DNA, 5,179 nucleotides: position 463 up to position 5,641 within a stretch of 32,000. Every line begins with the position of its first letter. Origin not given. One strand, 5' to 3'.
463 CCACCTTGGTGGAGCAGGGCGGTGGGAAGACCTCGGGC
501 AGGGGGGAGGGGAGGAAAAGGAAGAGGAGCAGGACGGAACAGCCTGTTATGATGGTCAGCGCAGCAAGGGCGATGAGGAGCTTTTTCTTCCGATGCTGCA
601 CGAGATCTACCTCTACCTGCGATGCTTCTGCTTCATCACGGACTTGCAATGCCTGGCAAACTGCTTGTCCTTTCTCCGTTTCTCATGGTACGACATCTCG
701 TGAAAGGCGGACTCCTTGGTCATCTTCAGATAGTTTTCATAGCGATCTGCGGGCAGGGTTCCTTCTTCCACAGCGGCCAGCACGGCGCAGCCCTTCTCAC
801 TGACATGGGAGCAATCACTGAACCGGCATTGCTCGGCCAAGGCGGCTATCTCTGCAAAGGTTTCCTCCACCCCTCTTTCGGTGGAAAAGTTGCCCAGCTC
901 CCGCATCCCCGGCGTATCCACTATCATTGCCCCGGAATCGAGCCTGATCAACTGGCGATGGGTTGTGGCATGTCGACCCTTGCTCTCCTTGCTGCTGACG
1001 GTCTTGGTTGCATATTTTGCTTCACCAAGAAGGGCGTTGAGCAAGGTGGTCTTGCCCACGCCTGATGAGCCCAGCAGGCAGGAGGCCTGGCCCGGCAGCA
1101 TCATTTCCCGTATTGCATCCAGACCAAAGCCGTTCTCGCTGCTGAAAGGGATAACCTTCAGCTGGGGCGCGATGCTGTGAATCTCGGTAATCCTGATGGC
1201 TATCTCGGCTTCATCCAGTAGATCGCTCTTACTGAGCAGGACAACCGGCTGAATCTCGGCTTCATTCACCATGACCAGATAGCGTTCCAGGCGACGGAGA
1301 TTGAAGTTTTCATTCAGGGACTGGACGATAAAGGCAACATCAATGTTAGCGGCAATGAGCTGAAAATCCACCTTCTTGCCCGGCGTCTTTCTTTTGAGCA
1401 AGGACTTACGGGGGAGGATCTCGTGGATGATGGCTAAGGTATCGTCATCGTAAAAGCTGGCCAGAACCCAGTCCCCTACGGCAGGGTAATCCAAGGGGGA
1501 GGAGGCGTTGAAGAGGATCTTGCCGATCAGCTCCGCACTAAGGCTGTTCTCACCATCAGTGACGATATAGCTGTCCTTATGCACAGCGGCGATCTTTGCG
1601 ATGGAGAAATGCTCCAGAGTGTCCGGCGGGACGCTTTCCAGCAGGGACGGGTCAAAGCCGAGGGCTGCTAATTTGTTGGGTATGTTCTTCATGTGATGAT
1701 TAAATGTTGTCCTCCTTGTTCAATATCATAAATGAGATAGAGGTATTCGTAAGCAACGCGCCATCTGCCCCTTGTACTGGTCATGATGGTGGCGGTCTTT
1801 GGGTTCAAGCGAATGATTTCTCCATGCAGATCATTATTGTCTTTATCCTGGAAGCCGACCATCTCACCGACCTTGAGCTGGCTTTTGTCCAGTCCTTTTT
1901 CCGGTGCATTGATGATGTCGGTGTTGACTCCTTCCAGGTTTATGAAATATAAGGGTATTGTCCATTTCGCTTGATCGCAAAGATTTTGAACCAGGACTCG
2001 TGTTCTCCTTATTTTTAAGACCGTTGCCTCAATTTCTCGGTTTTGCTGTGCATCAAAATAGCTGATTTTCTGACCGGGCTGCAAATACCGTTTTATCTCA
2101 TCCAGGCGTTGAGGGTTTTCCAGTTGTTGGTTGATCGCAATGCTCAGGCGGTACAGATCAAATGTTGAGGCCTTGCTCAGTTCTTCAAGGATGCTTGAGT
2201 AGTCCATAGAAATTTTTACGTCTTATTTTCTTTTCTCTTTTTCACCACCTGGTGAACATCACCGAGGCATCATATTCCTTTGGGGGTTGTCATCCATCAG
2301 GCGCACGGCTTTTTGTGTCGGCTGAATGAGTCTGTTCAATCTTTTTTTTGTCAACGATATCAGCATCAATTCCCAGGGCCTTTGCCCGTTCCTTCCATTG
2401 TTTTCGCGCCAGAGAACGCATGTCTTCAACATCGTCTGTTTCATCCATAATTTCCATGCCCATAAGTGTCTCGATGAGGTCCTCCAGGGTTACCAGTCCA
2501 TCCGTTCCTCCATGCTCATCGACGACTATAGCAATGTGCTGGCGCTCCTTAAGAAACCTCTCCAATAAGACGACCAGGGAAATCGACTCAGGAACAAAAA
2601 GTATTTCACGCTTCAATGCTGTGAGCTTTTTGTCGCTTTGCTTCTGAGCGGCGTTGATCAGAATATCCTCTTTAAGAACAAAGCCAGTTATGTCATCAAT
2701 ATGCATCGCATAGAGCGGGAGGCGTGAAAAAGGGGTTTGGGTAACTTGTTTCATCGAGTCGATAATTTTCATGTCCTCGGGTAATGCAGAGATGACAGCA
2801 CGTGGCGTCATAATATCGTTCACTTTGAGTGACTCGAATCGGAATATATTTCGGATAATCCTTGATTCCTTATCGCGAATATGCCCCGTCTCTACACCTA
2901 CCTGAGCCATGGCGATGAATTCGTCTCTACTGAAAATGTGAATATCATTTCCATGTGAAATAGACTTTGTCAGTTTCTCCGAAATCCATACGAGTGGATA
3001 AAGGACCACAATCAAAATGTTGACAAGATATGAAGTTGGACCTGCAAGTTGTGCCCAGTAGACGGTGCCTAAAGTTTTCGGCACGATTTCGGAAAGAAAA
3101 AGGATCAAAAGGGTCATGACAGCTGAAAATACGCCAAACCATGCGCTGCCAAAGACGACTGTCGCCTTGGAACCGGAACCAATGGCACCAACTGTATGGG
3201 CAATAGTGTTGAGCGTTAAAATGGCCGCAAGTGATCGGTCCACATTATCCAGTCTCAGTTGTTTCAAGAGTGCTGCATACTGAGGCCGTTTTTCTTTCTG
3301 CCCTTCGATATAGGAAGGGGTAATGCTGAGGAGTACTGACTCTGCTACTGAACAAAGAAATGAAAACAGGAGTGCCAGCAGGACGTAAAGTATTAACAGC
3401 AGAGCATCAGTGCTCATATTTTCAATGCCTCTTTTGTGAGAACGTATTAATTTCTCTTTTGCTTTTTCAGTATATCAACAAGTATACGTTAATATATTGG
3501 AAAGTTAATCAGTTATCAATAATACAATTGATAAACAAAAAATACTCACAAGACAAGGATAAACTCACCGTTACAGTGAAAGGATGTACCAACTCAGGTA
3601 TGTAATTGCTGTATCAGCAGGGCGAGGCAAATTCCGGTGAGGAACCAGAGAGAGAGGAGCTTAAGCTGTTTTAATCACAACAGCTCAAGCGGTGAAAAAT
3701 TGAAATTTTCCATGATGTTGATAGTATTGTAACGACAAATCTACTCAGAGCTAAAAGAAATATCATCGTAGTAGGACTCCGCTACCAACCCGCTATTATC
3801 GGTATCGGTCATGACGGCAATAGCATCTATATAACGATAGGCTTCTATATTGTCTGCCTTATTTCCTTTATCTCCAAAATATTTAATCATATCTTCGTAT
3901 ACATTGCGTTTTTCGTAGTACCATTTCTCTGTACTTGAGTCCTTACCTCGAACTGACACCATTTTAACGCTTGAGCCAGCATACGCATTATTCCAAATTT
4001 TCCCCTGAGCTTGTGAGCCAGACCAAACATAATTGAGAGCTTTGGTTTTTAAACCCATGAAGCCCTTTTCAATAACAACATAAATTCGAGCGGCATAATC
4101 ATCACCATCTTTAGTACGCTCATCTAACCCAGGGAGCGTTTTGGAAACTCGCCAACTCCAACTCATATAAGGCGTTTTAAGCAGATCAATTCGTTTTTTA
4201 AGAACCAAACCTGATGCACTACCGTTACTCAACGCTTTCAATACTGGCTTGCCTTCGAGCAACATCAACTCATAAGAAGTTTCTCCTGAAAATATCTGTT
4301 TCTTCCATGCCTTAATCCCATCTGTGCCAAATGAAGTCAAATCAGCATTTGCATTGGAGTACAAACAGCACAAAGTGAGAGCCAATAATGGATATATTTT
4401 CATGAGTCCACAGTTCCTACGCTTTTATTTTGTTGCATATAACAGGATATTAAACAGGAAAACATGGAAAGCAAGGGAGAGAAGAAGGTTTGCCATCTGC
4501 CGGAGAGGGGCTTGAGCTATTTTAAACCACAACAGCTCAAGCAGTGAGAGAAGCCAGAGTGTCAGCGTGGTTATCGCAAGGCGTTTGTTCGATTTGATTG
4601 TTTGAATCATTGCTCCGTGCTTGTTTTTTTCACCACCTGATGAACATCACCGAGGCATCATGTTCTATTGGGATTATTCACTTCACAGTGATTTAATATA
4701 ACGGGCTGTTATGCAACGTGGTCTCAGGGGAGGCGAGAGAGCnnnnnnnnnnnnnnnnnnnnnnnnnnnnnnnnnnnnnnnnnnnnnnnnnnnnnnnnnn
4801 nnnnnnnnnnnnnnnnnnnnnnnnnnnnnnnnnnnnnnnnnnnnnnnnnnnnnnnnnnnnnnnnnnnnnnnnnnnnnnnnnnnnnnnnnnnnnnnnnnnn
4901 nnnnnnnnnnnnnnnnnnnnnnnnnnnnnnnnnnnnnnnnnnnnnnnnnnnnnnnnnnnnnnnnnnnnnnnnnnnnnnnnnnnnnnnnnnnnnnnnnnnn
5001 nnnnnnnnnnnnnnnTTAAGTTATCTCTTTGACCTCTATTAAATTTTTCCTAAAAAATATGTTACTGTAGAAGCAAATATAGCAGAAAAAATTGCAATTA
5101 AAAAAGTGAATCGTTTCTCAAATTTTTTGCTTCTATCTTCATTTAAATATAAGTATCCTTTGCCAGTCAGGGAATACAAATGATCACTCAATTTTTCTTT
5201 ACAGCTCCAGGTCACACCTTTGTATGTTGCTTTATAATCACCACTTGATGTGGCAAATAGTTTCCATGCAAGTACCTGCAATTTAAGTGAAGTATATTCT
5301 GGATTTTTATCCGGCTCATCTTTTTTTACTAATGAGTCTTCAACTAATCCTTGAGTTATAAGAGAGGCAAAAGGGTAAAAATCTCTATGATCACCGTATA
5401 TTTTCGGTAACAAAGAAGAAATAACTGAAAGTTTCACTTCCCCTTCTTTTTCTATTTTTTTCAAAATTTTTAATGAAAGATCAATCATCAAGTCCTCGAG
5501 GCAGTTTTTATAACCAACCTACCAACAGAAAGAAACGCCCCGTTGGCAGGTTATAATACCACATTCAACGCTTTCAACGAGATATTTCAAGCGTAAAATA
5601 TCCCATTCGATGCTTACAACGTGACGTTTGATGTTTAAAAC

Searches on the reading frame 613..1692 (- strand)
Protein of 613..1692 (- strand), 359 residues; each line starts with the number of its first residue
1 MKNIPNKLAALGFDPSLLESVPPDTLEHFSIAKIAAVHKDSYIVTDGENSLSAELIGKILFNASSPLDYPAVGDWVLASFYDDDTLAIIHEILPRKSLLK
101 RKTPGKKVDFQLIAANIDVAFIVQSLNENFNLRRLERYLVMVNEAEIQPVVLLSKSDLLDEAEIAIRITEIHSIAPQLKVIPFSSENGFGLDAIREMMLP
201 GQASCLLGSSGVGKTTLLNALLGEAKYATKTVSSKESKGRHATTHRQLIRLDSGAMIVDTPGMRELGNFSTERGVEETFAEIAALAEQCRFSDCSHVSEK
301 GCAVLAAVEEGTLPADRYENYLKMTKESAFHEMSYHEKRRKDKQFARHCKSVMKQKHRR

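Call 43: search_protein_families(library=pfam, proteins=[window:613-1692:-], max_evalue=0.01)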
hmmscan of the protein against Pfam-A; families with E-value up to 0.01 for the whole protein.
window:613-1692:- (359 aa): 11 families
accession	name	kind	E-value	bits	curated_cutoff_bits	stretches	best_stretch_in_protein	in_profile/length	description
PF03193.22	RsgA_GTPase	-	8.7e-50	169.4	30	1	92-267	1-172/174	RsgA GTPase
PF01926.29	MMR_HSR1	-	3.6e-09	37.2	21.9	1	205-284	3-75/113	50S ribosome-binding GTPase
PF02421.24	FeoB_N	-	1.3e-08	35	27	1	205-279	4-73/156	Ferrous iron transport protein B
PF00005.33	ABC_tran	-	4.1e-06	27.9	25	1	199-239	9-51/137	ABC transporter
PF04548.22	AIG1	-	5.2e-05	23.1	27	1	206-273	5-68/212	AIG1 family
PF00009.33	GTP_EFTU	-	0.00026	21.1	26.5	0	114-198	90-182/188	Elongation factor Tu GTP binding domain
PF00735.24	Septin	-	0.0017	18.1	26.2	1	206-263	9-72/280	Septin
PF19263.5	DUF5906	-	0.0026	18.8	27.6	0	206-245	1-43/114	Family of unknown function (DUF5906)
PF00004.35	AAA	-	0.0048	17.8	21.2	0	205-238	2-35/131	ATPase family associated with various cellular activities (AAA)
PF00350.29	Dynamin_N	-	0.0079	16.7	27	0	207-225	4-22/168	Dynamin family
PF24487.1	NDC80_loop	-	0.0081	16.3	27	0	163-192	31-60/233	Kinetochore protein NDC80 loop region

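Call 53: find_encoding_contigs(protein=window:613-1692:-, flank=10000, max_places=10)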
Protein window:613-1692:- (359 aa): 2 contigs read that carry it; 2 places shown.
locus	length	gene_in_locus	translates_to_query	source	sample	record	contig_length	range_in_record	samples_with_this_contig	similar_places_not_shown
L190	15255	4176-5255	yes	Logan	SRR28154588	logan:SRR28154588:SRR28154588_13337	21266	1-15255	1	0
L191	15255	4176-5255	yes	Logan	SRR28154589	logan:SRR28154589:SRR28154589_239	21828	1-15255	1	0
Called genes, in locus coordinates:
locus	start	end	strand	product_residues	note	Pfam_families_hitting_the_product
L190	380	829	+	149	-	-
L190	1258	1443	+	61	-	-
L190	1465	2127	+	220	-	PF11249:DUF3047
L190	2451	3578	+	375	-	PF01595:CNNM, PF00571:CBS (weak)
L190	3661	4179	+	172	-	-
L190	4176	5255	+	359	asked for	PF02421:FeoB_N (faint), PF03193:RsgA_GTPase, PF00005:ABC_tran (weak), PF01926:MMR_HSR1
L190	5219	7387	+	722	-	PF00912:Transgly, PF00905:Transpeptidase, PF06832:BiPBP_C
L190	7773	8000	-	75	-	-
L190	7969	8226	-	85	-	-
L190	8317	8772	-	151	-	PF19671:DUF6174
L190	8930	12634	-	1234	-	PF00535:Glycos_transf_2, PF10111:Glyco_tranf_2_2, PF13506:Glyco_transf_21 (faint), PF13641:Glyco_tranf_2_3, PF13632:Glyco_trans_2_3 (weak), PF00535:Glycos_transf_2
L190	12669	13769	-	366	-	PF01625:PMSR, PF01641:SelR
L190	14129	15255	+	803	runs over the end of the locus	-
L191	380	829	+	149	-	-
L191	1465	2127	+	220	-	PF11249:DUF3047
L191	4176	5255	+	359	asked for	PF02421:FeoB_N (faint), PF03193:RsgA_GTPase, PF00005:ABC_tran (weak), PF01926:MMR_HSR1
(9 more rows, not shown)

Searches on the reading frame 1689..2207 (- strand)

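Call 43: search_protein_families(library=pfam, proteins=[window:1689-2207:-], max_evalue=0.01)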
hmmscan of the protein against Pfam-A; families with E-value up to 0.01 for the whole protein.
window:1689-2207:- (172 aa): 1 family
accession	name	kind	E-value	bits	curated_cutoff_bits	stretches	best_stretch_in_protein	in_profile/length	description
PF24343.1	OB_DEPS-1_1st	-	0.006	17.6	27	0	80-128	26-76/84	P-granule-associated protein DEPS-1, first OB-fold domain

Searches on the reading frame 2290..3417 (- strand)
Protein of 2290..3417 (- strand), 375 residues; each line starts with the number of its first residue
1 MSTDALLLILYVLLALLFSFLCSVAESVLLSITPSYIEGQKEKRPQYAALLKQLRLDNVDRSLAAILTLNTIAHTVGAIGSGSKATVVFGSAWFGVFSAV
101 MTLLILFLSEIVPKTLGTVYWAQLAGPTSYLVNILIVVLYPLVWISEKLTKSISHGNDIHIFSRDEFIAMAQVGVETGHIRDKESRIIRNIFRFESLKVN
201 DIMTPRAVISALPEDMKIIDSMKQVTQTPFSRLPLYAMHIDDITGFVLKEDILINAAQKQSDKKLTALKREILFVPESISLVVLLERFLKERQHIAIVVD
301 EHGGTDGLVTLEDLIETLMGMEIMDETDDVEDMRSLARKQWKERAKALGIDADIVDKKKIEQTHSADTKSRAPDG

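Call 43: search_protein_families(library=pfam, proteins=[window:2290-3417:-], max_evalue=0.01)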
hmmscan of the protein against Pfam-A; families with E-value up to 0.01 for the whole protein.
window:2290-3417:- (375 aa): 3 families
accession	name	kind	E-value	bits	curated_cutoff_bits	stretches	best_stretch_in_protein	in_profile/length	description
PF01595.25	CNNM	-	3.1e-28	99.1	28.4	1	12-184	3-181/181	Cyclin M transmembrane N-terminal domain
PF00571.33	CBS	-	5.1e-10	40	24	1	269-319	6-56/57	CBS domain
PF10242.14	L_HMGIC_fpl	-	0.00067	20.4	25.2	1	16-151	6-138/181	Lipoma HMGIC fusion partner-like protein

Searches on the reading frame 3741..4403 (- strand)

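Call 6: search_protein_families(library=pfam, proteins=[window:3741-4403:-])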
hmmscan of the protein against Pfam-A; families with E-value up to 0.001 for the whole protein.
window:3741-4403:- (220 aa): 1 family
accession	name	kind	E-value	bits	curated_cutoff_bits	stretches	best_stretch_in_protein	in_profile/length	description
PF11249.13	DUF3047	-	2.7e-55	187.4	27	1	32-215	2-197/198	Protein of unknown function (DUF3047)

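Call 70: search_protein_families(library=padloc, proteins=[window:3741-4403:-], max_evalue=0.01)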
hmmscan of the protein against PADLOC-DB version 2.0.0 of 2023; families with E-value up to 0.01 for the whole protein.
window:3741-4403:- (220 aa): 0 families

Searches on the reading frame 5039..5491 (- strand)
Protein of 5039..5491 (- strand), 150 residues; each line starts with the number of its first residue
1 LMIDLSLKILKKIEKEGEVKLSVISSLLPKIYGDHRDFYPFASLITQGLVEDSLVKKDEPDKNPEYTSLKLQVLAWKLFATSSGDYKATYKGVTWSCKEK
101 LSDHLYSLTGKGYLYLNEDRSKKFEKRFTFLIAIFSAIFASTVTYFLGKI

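Call 6: search_protein_families(library=pfam, proteins=[window:5039-5491:-])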
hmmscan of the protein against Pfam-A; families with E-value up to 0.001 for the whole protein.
window:5039-5491:- (150 aa): 0 families

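Call 69: search_protein_families(library=ncbifam, proteins=[window:5039-5491:-], max_evalue=0.01)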
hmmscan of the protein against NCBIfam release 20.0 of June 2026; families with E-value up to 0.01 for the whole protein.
window:5039-5491:- (150 aa): 0 families

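Call 70: search_protein_families(library=padloc, proteins=[window:5039-5491:-], max_evalue=0.01)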
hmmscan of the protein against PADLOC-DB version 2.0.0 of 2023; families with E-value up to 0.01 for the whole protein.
window:5039-5491:- (150 aa): 0 families

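Call 71: find_homologous_proteins(query=window:5039-5488:-, max_evalue=0.001)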
Query window:5039-5488:- (149 aa): 12 proteins with E <= 0.001 among 35 candidates.
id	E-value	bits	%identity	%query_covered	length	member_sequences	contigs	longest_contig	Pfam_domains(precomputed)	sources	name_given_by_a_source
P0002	1.0e-88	312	100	97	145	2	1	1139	-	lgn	-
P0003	1.6e-55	205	66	99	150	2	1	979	-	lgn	-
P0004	4.0e-55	204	71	89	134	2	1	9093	-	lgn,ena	-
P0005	1.2e-51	192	64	99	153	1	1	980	-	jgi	jgi:hypothetical protein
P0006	1.3e-51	192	62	100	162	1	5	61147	-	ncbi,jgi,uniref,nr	ncbi:hypothetical protein [Thiohalocapsa sp. ML1]|jgi:hypothetical protein|uniref:hypothetical prote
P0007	4.4e-51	190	64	93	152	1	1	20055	-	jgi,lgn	jgi:hypothetical protein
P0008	1.0e-50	189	63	100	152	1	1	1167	-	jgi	jgi:hypothetical protein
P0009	1.6e-50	189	61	100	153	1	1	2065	-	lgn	-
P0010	8.5e-48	180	59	100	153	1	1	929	-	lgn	-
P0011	7.2e-46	174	77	70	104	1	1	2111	-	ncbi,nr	ncbi:MAG: hypothetical protein D3916_12815, partial [Candidatus Electrothrix sp. MAN1_4]|nr:hypothet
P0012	9.8e-40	154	50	100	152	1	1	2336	-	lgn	-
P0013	4.2e-36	142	61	74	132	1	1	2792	-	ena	-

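Call 72: find_encoding_contigs(protein=P0004, flank=2500, max_places=3)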
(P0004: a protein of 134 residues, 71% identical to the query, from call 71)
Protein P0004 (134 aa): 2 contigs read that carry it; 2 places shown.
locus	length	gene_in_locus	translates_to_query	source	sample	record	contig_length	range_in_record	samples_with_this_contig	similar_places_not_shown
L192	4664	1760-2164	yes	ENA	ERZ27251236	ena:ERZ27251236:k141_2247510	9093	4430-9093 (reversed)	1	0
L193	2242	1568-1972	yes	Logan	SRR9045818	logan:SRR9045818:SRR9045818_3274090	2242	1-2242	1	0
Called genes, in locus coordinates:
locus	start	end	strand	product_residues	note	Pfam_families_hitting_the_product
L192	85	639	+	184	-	PF13148:DUF3987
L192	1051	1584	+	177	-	-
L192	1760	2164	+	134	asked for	-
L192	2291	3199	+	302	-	PF07804:HipA_C (weak)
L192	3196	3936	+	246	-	PF08797:HIRAN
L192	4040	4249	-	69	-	-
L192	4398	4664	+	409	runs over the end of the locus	PF00589:Phage_integrase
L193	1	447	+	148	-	?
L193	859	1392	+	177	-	-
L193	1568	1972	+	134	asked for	-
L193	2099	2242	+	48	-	?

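Call 73: find_encoding_contigs(protein=P0011, flank=2500, max_places=3)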
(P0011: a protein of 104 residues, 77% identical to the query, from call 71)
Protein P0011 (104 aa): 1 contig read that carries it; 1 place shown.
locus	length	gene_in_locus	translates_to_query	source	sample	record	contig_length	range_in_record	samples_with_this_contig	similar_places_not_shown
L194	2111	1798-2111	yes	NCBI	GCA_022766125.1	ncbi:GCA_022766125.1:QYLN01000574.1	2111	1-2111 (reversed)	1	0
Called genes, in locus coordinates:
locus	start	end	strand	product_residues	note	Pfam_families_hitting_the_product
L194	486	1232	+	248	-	PF00072:Response_reg, PF00512:HisKA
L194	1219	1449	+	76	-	-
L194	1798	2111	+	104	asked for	?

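Call 74: find_encoding_contigs(protein=P0007, flank=2500, max_places=3)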
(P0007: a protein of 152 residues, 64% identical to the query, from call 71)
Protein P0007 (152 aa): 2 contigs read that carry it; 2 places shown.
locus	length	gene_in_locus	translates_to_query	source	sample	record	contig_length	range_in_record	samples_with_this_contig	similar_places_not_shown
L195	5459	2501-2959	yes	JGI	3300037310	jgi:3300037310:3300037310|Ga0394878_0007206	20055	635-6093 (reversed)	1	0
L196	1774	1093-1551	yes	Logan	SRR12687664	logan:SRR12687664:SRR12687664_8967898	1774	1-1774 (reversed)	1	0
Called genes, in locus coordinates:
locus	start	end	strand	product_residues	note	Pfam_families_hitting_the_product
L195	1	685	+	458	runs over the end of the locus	PF00890:FAD_binding_2 (faint), PF01266:DAO (weak), PF01593:Amino_oxidase, PF12831:FAD_oxidored (weak), PF13450:NAD_binding_8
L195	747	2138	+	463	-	PF14821:Thr_synth_N, PF00291:PALP, PF24857:THR4_C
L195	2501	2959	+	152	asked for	-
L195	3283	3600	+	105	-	PF02311:AraC_binding (weak), PF07883:Cupin_2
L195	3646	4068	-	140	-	PF06094:GGACT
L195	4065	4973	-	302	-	PF11845:Tll0287-like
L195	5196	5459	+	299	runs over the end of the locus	?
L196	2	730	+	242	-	?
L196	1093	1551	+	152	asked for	-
